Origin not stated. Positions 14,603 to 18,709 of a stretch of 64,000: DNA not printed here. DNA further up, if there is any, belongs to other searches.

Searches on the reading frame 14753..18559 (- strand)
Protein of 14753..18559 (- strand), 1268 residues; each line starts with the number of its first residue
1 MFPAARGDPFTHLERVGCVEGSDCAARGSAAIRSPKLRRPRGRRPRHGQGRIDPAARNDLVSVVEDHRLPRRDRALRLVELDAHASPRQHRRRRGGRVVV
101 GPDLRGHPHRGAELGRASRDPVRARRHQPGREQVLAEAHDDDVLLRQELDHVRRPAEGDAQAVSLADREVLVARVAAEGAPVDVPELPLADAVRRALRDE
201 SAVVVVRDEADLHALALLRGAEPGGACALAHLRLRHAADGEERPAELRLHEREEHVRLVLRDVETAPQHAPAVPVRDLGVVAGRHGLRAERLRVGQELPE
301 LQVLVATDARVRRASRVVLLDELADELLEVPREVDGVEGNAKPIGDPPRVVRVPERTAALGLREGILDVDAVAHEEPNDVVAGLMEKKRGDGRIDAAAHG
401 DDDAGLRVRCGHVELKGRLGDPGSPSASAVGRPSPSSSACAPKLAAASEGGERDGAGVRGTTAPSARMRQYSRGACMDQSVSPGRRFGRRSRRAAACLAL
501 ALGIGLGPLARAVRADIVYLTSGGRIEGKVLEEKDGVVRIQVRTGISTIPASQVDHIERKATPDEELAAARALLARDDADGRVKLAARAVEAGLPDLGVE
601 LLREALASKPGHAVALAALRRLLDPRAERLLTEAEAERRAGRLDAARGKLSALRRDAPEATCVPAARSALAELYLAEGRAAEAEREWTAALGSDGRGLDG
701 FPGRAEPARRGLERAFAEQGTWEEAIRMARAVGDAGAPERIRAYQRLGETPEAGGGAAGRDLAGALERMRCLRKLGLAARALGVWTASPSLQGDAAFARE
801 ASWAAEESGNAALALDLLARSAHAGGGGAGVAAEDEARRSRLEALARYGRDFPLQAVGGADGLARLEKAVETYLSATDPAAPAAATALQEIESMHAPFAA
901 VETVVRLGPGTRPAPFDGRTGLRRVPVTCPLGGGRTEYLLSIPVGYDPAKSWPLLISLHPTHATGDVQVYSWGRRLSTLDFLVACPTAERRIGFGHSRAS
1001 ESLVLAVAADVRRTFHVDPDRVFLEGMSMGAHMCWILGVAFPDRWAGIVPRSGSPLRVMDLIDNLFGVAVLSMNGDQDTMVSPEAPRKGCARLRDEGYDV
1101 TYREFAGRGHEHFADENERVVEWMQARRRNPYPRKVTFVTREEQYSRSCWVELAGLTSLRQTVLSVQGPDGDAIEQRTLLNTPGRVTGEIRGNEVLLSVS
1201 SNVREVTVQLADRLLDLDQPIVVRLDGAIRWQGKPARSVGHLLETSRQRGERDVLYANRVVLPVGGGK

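Call 8: search_protein_families(library=pfam, proteins=[window:14753-18559:-])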
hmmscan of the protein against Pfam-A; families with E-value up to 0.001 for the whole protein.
window:14753-18559:- (1268 aa): 1 family
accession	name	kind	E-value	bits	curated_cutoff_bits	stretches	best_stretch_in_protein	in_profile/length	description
PF00326.27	Peptidase_S9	-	2.2e-05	24.5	22.6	0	1005-1053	49-97/213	Prolyl oligopeptidase family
